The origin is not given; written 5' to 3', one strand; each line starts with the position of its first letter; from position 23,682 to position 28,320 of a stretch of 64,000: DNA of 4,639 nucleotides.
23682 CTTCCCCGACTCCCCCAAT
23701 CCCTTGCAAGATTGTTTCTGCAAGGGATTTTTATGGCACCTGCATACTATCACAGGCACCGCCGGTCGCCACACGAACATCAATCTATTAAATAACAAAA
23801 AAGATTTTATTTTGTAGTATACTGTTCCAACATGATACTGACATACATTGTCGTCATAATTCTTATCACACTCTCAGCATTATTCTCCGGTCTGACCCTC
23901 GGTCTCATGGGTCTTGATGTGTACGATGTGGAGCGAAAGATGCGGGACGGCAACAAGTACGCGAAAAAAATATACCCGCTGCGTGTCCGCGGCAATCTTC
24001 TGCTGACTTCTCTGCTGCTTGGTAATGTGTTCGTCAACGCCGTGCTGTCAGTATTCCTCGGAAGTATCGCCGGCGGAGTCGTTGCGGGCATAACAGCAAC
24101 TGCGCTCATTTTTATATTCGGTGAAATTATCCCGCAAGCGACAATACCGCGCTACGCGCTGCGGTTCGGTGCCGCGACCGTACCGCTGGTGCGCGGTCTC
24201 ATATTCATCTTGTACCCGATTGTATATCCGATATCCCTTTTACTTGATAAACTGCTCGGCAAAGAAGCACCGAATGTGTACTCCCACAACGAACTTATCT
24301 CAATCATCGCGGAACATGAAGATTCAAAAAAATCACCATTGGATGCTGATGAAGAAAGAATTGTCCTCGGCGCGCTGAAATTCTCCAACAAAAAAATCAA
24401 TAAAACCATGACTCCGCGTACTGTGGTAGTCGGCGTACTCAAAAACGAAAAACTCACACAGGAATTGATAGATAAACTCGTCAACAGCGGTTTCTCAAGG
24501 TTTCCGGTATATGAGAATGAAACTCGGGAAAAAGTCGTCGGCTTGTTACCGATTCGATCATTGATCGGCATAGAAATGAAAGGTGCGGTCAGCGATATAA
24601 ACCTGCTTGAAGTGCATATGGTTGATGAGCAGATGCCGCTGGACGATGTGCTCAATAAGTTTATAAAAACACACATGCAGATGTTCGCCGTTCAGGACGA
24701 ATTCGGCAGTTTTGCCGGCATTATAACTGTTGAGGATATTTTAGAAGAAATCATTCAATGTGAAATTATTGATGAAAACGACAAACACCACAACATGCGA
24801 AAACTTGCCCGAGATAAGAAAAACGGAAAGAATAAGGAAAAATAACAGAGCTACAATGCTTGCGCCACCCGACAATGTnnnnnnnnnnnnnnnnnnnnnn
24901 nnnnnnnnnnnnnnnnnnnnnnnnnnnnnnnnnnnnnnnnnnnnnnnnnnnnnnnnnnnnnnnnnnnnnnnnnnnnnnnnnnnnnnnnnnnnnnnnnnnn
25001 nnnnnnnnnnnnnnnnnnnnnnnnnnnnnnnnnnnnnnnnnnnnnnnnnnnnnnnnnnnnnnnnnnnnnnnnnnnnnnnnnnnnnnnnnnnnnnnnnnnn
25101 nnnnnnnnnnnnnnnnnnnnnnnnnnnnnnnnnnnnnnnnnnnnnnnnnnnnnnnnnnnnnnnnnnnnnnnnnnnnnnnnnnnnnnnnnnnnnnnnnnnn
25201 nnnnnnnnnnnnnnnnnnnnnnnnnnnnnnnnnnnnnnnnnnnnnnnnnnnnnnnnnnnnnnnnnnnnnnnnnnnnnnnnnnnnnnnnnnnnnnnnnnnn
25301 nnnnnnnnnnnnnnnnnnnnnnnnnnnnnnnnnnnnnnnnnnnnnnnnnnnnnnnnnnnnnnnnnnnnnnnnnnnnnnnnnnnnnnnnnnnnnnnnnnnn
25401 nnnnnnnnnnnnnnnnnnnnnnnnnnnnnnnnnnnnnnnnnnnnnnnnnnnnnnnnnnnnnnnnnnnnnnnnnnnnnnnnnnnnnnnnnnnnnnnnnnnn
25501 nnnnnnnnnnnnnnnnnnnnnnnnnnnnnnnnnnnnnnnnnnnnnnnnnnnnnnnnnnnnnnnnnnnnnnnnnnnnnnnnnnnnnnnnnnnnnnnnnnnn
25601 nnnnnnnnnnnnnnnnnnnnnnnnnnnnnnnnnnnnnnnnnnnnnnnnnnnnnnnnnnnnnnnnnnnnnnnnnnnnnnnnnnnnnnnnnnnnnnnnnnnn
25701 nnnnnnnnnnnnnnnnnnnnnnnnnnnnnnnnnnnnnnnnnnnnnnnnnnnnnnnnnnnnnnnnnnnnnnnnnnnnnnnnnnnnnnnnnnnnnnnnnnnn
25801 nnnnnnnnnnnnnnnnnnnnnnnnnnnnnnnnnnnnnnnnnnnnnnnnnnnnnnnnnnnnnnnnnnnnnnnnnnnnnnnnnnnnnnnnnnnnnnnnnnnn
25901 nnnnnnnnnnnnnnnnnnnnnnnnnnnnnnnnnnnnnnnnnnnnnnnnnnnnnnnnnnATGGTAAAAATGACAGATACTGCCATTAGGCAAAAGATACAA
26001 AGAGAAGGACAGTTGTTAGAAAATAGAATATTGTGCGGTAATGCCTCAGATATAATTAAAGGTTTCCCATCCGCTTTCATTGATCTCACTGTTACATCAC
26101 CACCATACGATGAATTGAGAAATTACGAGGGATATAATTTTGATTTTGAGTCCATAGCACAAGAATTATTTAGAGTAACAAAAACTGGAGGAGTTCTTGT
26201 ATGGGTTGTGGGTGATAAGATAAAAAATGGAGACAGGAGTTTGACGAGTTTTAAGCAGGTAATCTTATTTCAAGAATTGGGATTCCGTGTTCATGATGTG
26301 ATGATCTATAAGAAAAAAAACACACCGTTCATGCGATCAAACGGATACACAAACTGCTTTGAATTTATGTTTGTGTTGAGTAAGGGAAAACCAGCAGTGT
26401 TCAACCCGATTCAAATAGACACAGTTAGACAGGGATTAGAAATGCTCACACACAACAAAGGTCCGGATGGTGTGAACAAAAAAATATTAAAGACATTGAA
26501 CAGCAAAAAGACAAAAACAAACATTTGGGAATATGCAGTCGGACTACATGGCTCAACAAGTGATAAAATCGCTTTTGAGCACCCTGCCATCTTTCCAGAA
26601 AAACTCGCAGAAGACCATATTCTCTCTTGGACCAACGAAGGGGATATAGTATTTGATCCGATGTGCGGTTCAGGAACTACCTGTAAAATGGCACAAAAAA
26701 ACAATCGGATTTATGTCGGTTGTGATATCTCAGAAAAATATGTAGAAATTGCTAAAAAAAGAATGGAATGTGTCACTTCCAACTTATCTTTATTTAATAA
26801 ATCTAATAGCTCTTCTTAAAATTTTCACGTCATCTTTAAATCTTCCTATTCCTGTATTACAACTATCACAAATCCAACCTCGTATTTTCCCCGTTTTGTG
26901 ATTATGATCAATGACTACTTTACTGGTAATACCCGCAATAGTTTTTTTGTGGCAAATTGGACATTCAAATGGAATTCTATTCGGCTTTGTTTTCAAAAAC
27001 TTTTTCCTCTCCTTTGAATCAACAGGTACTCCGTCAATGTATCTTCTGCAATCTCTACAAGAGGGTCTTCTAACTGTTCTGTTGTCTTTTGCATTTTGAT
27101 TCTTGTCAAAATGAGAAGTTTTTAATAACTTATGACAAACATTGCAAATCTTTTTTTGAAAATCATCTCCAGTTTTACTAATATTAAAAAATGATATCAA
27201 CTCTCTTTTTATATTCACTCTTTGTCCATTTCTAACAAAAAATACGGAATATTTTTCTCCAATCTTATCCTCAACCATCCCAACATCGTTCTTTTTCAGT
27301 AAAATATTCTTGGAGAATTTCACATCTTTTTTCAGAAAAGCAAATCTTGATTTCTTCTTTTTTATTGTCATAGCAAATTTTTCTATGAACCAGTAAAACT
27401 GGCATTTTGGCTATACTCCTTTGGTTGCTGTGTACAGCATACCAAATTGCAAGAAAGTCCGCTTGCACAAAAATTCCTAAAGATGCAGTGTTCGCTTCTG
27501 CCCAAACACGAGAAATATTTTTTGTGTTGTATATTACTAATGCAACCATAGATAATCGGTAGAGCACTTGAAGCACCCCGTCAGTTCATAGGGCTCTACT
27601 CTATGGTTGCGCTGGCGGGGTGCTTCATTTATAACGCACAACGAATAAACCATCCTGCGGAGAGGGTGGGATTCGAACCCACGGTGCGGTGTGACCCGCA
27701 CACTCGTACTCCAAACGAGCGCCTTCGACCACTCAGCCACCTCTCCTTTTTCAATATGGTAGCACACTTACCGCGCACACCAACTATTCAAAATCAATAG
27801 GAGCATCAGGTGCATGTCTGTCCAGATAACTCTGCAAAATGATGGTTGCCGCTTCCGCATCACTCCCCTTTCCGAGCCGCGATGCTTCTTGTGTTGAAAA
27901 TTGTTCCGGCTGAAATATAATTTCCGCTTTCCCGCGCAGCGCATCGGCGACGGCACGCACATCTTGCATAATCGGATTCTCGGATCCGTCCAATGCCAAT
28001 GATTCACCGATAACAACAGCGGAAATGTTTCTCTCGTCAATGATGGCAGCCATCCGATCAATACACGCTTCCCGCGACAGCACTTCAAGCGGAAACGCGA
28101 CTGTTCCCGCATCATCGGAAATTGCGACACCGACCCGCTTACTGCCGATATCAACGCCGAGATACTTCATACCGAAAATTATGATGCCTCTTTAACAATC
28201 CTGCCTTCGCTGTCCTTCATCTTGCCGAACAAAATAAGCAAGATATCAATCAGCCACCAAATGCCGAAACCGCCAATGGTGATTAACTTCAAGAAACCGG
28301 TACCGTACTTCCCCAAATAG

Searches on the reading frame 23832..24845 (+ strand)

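Call 64: search_protein_families(library=pfam, proteins=[window:23832-24845:+], max_evalue=0.0001)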
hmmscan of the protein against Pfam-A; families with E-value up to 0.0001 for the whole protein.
window:23832-24845:+ (337 aa): 2 families
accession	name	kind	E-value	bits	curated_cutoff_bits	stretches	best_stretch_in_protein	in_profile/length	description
PF01595.25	CNNM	-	2.1e-36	125.7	28.4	1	6-165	1-174/181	Cyclin M transmembrane N-terminal domain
PF00571.33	CBS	-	2.1e-11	44.4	24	1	253-307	1-55/57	CBS domain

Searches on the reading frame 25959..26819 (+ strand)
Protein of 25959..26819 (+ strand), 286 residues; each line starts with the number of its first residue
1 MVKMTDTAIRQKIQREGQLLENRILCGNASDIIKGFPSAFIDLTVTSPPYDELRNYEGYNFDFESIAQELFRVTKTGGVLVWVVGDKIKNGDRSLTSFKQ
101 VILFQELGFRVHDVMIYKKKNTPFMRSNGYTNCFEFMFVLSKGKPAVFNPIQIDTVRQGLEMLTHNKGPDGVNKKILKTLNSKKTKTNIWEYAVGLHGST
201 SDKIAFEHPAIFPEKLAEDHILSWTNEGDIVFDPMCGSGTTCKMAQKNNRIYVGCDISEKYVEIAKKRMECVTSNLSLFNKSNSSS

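Call 64: search_protein_families(library=pfam, proteins=[window:25959-26819:+], max_evalue=0.0001)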
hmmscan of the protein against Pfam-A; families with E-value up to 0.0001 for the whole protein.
window:25959-26819:+ (286 aa): 4 families
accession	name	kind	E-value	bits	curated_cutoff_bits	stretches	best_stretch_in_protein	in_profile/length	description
PF01555.25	N6_N4_Mtase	-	4e-43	148.4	26.7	1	41-267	1-221/221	DNA methylase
PF08241.18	Methyltransf_11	-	1.2e-06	29.5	21.2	0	236-270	5-39/95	Methyltransferase domain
PF13649.12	Methyltransf_25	-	1.4e-05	26.1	27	0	231-270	1-42/97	Methyltransferase domain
PF13847.12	Methyltransf_31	-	9.9e-05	22.5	27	0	227-271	3-50/145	Methyltransferase domain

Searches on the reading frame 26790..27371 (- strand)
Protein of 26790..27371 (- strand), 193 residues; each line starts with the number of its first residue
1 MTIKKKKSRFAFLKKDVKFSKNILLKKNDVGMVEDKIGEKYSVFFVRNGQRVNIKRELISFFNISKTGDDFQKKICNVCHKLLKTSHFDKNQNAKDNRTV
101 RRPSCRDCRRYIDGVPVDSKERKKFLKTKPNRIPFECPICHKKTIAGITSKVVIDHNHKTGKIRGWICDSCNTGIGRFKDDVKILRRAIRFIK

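Call 64: search_protein_families(library=pfam, proteins=[window:26790-27371:-], max_evalue=0.0001)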
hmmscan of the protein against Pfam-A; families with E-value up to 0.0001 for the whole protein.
window:26790-27371:- (193 aa): 2 families
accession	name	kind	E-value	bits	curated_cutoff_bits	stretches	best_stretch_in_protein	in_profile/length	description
PF02945.21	Endonuclease_7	-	2.7e-20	72.5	23.6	1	132-192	24-80/82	Recombination endonuclease VII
PF18275.7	His_Me_b4a2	-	2e-15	57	25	1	64-114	2-52/52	His-Me finger endonuclease beta4-alpha2 domain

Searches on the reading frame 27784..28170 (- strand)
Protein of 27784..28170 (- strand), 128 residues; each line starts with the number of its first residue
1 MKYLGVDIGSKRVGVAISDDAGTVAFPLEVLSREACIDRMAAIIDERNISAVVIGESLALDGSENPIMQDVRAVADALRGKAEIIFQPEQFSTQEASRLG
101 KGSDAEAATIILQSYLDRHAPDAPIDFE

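Call 64: search_protein_families(library=pfam, proteins=[window:27784-28170:-], max_evalue=0.0001)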
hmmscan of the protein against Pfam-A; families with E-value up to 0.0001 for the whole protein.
window:27784-28170:- (128 aa): 1 family
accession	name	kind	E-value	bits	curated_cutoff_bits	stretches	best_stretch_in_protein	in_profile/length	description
PF03652.20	RuvX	-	6.7e-26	91.7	29.2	1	1-117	1-133/134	Holliday junction resolvase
